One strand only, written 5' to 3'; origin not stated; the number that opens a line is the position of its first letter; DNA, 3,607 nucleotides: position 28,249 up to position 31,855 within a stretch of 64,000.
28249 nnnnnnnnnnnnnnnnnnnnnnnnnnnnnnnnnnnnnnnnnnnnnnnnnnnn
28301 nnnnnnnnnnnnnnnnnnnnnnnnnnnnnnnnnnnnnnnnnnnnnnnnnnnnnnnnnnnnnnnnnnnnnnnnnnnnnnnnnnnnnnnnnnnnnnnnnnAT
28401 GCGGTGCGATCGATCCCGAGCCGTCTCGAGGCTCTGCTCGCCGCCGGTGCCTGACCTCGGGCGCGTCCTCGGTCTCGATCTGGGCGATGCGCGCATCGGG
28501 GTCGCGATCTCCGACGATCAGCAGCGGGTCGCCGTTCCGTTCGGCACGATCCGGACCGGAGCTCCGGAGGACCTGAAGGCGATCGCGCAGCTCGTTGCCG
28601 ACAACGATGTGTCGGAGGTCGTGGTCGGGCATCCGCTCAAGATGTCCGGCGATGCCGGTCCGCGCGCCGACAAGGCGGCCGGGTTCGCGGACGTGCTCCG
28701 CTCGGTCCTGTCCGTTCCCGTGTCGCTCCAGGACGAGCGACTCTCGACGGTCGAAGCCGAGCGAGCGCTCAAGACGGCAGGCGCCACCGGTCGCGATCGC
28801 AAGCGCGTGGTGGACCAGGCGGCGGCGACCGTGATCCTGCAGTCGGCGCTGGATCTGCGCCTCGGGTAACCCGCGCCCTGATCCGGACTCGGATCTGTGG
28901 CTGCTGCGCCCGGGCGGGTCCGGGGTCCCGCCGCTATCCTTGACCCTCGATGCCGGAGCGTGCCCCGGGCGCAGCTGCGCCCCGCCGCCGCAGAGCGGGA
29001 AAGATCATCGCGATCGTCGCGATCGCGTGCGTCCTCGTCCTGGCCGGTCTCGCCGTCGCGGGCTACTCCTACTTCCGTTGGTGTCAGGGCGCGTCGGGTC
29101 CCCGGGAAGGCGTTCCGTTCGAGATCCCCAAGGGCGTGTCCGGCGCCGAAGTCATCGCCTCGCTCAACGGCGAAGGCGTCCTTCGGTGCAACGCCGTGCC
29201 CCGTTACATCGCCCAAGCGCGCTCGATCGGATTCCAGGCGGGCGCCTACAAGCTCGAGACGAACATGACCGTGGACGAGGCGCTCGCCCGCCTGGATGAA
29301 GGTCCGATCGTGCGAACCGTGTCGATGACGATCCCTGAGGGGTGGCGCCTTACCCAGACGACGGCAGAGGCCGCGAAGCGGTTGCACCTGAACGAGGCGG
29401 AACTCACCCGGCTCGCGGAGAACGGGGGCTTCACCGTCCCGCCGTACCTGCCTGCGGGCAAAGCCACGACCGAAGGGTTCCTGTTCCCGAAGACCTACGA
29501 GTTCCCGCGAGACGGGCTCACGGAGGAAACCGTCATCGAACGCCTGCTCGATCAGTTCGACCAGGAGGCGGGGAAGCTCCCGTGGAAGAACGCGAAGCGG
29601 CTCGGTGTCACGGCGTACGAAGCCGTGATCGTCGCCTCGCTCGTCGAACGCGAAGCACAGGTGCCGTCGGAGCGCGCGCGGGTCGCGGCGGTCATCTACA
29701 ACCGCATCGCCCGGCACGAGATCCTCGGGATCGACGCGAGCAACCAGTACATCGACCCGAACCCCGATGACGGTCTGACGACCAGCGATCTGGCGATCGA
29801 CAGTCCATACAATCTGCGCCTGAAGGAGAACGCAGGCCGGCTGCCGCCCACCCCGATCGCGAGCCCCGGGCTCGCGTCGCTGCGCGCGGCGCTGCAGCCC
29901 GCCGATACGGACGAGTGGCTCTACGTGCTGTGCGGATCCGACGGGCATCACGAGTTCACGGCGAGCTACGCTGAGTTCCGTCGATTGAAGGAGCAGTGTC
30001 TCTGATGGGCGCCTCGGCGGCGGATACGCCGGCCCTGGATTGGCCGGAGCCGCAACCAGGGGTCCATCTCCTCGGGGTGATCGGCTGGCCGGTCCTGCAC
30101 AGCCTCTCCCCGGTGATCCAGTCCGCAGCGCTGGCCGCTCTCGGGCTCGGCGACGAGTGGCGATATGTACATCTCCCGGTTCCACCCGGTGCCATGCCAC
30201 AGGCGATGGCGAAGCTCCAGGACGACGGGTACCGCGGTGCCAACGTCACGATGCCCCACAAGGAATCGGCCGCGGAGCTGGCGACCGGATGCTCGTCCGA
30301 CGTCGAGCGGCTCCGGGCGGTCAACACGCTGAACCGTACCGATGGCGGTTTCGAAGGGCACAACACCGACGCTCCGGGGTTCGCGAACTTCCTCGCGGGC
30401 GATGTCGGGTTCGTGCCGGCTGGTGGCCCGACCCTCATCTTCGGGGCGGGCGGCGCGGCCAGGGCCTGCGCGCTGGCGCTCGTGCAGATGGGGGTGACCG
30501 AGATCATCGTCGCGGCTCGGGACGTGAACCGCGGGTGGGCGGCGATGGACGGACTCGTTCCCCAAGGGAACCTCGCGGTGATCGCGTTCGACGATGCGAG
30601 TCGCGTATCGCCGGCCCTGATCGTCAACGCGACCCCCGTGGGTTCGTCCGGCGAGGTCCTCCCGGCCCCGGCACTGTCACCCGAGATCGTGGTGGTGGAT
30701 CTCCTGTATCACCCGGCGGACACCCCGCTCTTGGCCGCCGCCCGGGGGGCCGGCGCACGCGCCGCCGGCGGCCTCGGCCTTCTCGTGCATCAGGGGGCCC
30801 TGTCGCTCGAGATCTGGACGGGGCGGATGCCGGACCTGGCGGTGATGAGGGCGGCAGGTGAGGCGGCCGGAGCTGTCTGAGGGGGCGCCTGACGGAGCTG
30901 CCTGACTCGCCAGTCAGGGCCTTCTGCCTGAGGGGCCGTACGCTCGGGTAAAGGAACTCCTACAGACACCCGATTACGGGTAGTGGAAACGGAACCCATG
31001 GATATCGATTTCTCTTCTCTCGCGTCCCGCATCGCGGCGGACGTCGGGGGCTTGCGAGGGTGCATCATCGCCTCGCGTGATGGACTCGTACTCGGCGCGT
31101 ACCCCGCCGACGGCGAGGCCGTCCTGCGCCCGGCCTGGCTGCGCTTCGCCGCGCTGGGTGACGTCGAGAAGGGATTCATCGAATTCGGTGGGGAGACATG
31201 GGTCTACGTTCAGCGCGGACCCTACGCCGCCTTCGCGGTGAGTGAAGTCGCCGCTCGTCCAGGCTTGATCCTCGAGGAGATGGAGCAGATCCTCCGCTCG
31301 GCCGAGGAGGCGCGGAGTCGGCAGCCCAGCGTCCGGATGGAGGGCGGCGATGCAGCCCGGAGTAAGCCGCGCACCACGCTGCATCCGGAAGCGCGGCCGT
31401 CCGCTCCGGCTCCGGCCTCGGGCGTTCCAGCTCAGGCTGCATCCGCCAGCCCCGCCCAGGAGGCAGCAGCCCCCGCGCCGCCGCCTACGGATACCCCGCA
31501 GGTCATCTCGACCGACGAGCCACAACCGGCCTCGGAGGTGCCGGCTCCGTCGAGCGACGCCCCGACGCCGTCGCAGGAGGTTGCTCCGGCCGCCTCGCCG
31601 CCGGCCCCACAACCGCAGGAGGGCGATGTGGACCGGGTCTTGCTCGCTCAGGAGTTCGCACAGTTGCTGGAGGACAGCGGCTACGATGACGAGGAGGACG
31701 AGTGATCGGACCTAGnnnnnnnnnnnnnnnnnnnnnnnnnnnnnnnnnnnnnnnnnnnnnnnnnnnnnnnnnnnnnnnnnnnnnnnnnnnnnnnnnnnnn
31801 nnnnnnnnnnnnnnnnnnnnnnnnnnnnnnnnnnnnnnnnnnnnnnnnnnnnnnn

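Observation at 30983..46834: Complete, accessory-rich type IV pilus locus (~16 kb) inserted between aroE and aroC of an actinobacterial housekeeping block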

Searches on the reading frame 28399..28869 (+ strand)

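Call 4: search_protein_families(library=pfam, proteins=[window:28399-28869:+], max_evalue=0.01)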
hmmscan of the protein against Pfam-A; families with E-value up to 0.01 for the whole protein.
window:28399-28869:+ (156 aa): 1 family
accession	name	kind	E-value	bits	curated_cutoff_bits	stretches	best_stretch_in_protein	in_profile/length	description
PF03652.20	RuvX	-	6.7e-40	137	29.2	1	22-152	2-133/134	Holliday junction resolvase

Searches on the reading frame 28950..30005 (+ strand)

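Call 4: search_protein_families(library=pfam, proteins=[window:28950-30005:+], max_evalue=0.01)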
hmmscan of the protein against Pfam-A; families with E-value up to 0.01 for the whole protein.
window:28950-30005:+ (351 aa): 1 family
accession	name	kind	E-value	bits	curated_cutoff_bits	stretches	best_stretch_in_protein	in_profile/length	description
PF02618.21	YceG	-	1.1e-65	222.3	32.4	1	57-348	1-274/275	YceG-like family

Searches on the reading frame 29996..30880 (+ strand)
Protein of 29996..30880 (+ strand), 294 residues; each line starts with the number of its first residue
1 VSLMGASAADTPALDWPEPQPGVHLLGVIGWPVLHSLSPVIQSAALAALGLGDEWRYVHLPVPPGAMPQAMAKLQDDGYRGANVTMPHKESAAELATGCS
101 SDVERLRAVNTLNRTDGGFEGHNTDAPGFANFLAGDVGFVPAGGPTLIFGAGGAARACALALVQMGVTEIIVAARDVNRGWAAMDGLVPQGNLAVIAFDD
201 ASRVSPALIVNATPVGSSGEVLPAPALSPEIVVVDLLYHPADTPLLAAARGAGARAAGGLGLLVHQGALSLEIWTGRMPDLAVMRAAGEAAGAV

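Call 4: search_protein_families(library=pfam, proteins=[window:29996-30880:+], max_evalue=0.01)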
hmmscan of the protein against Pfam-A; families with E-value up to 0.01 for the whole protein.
window:29996-30880:+ (294 aa): 3 families
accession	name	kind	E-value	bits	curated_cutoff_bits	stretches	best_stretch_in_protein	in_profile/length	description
PF08501.16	Shikimate_dh_N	-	1.4e-19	70.5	27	1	28-112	1-83/83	Shikimate dehydrogenase substrate binding domain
PF18317.6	SDH_C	-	1.1e-12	47.9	25.8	1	259-287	1-29/31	Shikimate 5'-dehydrogenase C-terminal domain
PF01488.26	Shikimate_DH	-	0.0033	18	24.3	1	146-200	15-68/138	Shikimate / quinate 5-dehydrogenase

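Call 39: search_solved_structures(query=window:29996-30880:+, max_evalue=1e-10, show_alignments=0)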
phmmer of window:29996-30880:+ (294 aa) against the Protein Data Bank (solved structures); distinct sequences matched with E-value up to 1e-10: 40.
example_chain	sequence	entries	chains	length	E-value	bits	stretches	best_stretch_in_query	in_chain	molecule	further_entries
2egg_A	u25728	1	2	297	3.4e-40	141.5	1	25-285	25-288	Shikimate 5-dehydrogenase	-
1wxd_A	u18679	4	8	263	2.6e-38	135.3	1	27-290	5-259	shikimate 5-dehydrogenase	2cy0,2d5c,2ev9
1nvt_A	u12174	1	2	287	4.2e-36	128.1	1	24-287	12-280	Shikimate 5'-dehydrogenase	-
3don_A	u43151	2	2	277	5e-29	104.8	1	27-285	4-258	Shikimate dehydrogenase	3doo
1nyt_A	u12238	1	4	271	3.9e-28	101.9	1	27-282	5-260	Shikimate 5-dehydrogenase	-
3tnl_A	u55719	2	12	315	1.1e-27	100.4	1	24-277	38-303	Shikimate dehydrogenase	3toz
3t4e_A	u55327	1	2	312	3.8e-27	98.7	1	24-280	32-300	Quinate/shikimate dehydrogenase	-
3pwz_A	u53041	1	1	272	4.8e-26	95.1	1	27-282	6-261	Shikimate dehydrogenase 3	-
1p74_A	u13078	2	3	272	1.2e-25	93.7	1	25-282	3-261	Shikimate 5-dehydrogenase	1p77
2hk7_A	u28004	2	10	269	3.1e-25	92.4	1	24-278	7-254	Shikimate dehydrogenase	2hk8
2hk9_A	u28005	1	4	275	3.3e-25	92.3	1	24-278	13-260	Shikimate dehydrogenase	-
1vi2_A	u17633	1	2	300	3.4e-25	92.3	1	24-281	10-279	Shikimate 5-dehydrogenase 2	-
1npd_A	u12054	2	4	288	3.6e-25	92.2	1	24-279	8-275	HYPOTHETICAL SHIKIMATE 5-DEHYDROGENASE-LIKE PROTEIN YDIB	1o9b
4p4g_A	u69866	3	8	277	6.3e-25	91.4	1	24-279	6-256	Shikimate 5-dehydrogenase AroE (5-dehydroshikimate reductase)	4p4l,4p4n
7cok_A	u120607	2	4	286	6.7e-25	91.3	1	51-286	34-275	5-ketofructose reductase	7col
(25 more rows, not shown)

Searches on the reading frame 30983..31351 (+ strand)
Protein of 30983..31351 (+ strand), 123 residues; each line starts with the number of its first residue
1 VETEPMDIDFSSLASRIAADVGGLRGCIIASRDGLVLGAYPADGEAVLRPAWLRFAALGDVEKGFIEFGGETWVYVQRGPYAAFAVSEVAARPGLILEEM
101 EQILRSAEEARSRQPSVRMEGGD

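Call 35: find_homologous_proteins(query=window:30983-31351:+, max_evalue=0.001)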
Query seq(123 aa) (123 aa): 92 proteins with E <= 0.001 among 128 candidates.
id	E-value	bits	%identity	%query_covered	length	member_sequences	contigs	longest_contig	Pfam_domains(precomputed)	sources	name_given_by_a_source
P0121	1.5e-50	188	76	91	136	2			-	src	-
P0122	3.8e-49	184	77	89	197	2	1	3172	-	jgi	jgi:hypothetical protein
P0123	4.0e-47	177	73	87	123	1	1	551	-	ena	-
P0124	7.8e-43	163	63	95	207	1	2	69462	-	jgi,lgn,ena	jgi:hypothetical protein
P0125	1.9e-40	155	65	85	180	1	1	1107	-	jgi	jgi:predicted regulator of Ras-like GTPase activity (Roadblock/LC7/MglB family)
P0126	2.2e-40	155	62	90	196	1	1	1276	-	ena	-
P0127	6.9e-40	154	62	90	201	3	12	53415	-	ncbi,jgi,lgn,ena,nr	ncbi:MAG TPA: hypothetical protein VJN50_07525 [Actinomycetota bacterium]|nr:hypothetical protein [A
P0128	7.8e-40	153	60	90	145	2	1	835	-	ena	-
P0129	1.1e-39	153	60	90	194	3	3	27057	-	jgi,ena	-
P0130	8.6e-39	150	62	90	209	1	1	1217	-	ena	-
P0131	1.1e-38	150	63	91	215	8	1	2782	-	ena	-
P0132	1.3e-38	150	67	85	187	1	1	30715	-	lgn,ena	-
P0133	1.8e-38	149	59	90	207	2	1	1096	-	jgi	jgi:hypothetical protein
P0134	1.9e-38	149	64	85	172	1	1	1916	-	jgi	jgi:hypothetical protein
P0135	2.7e-38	149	61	90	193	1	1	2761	-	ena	-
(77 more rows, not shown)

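Call 38: search_protein_families(library=pfam, alignment_id=A2, max_evalue=0.1)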
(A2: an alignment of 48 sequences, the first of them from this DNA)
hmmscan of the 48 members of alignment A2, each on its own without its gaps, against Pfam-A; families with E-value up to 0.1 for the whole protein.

A. member 1, seq(123 aa): 2 families
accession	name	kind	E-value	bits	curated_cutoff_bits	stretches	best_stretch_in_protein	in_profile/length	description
PF03259.23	Robl_LC7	-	0.04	14.1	23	1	19-39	10-30/91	Roadblock/LC7 domain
PF23215.1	WD_LRWD1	-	0.076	12.4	30.7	1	10-55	46-91/388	Leucine-rich repeat and WD repeat-containing protein 1, WD domain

B. families by the number of members that match (of 48 scanned): 5 families
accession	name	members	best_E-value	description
PF03259.23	Robl_LC7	34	0.00036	Roadblock/LC7 domain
PF09660.15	DUF2397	1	0.023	Protein of unknown function (DUF2397)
PF19947.4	DUF6409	1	0.037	Family of unknown function (DUF6409)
PF10812.13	DUF2561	1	0.051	Protein of unknown function (DUF2561)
PF23215.1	WD_LRWD1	1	0.076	Leucine-rich repeat and WD repeat-containing protein 1, WD domain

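Call 43: predict_structure(alignment_id=A2)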
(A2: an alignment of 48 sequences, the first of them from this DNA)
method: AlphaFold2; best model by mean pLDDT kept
length: 123 residues; sequences in the alignment: 48
mean_pLDDT: 87.3   pTM: 0.81
mean pLDDT of the five models: 87.3, 86.5, 86.3, 85.8, 85.2
residues with pLDDT >= 90: 85; 70-90: 23; 50-70: 6; < 50: 9
segments of 3 or more residues with pLDDT < 50: 1-3, 118-123
pLDDT, mean of each block of 10 residues (from residue 1): 66 95 93 94 93 89 91 95 93 94 95 63 40
secondary structure, 60 per line:
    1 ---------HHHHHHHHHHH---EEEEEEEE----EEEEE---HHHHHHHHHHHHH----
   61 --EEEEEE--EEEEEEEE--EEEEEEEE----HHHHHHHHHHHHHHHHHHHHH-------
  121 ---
elements in order: H10-20 E24-31 E36-40 H44-56 E63-68 E71-78 E81-88 H93-113

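Call 48: fold_search(model_id=the predicted structure, library=pdb)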
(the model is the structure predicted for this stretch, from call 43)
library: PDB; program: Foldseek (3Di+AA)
matches with E <= 10: 1450; with E <= 0.001: 81
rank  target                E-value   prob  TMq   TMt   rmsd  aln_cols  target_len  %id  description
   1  3kye_C                5.1e-07  1.00  0.64  0.65   6.0       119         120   18  Crystal Structure of Roadblock/LC7 Domain from Streptomyces avermitilis (released 2009-12-22)
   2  3kye_B                2.1e-06  1.00  0.62  0.63   6.1       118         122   19  Crystal Structure of Roadblock/LC7 Domain from Streptomyces avermitilis (released 2009-12-22)
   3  3kye_A                2.7e-06  1.00  0.61  0.62   5.7       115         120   23  Crystal Structure of Roadblock/LC7 Domain from Streptomyces avermitilis (released 2009-12-22)
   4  9jue_C                1.5e-05  1.00  0.57  0.58   5.2       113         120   18  Roadblock3 homodimer structure from Candidatus Prometheoarchaeum syntrophicum strain MK-D1 (released 2024-10-16)
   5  7f8m_B                1.8e-05  1.00  0.52  0.53   5.3       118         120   18  Roadblock from Thorarchaeota SMTZ1-45 (released 2022-07-13)
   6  9jue_F                2.2e-05  1.00  0.56  0.58   5.7       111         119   17  Roadblock3 homodimer structure from Candidatus Prometheoarchaeum syntrophicum strain MK-D1 (released 2024-10-16)
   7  5yk3_C                2.2e-05  1.00  0.53  0.53   6.5       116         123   16  human Ragulator complex (released 2019-01-23)
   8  1vet_A                2.5e-05  1.00  0.54  0.55   6.2       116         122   17  Crystal Structure of p14/MP1 at 1.9 A resolution (released 2004-08-03)
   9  5yk3_H                2.6e-05  1.00  0.58  0.57   5.1       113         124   20  human Ragulator complex (released 2019-01-23)
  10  6ehr_A                2.8e-05  1.00  0.56  0.58   6.2       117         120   16  The crystal structure of the human LAMTOR-RagA CTD-RagC CTD complex (released 2017-10-04)
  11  9jue_E                3.2e-05  1.00  0.56  0.58   5.4       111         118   19  Roadblock3 homodimer structure from Candidatus Prometheoarchaeum syntrophicum strain MK-D1 (released 2024-10-16)
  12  7f8m_D                3.4e-05  1.00  0.61  0.64   4.0       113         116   17  Roadblock from Thorarchaeota SMTZ1-45 (released 2022-07-13)
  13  7f8m_A                3.4e-05  1.00  0.60  0.63   4.0       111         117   17  Roadblock from Thorarchaeota SMTZ1-45 (released 2022-07-13)
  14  9jue_A                3.4e-05  1.00  0.60  0.62   5.3       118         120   18  Roadblock3 homodimer structure from Candidatus Prometheoarchaeum syntrophicum strain MK-D1 (released 2024-10-16)
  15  1veu_A                3.4e-05  1.00  0.57  0.59   6.2       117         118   15  Crystal structure of the p14/MP1 complex at 2.15 A resolution (released 2004-08-03)
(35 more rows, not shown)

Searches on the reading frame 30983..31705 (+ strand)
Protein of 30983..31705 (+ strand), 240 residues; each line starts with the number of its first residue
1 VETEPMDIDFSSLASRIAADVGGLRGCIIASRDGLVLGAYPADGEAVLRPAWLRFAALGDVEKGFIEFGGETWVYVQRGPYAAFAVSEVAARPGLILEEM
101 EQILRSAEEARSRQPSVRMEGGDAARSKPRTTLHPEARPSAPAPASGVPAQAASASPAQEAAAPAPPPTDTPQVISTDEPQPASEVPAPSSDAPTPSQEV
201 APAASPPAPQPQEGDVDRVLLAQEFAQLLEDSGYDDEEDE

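Call 3: search_protein_families(library=pfam, proteins=[window:30983-31705:+], max_evalue=0.01)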
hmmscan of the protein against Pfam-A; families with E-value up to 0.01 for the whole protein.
window:30983-31705:+ (240 aa): 0 families

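Call 6: search_protein_families(library=ncbifam, proteins=[window:30983-31705:+], max_evalue=0.01)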
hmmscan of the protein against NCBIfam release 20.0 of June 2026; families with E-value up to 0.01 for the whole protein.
window:30983-31705:+ (240 aa): 0 families

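Call 34: search_protein_families(library=pfam, proteins=[window:30983-31705:+], max_evalue=10)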
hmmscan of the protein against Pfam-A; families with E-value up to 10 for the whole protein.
window:30983-31705:+ (240 aa): 2 families
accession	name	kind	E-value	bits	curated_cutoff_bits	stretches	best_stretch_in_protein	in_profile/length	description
PF03259.23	Robl_LC7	-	0.093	12.9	23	1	19-39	10-30/91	Roadblock/LC7 domain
PF23215.1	WD_LRWD1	-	0.27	10.6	30.7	1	10-54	46-90/388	Leucine-rich repeat and WD repeat-containing protein 1, WD domain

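Call 62: search_protein_families(library=ncbifam, proteins=[window:30998-31705:+], max_evalue=0.01)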
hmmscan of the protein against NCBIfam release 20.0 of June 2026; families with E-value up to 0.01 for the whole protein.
window:30998-31705:+ (235 aa): 0 families
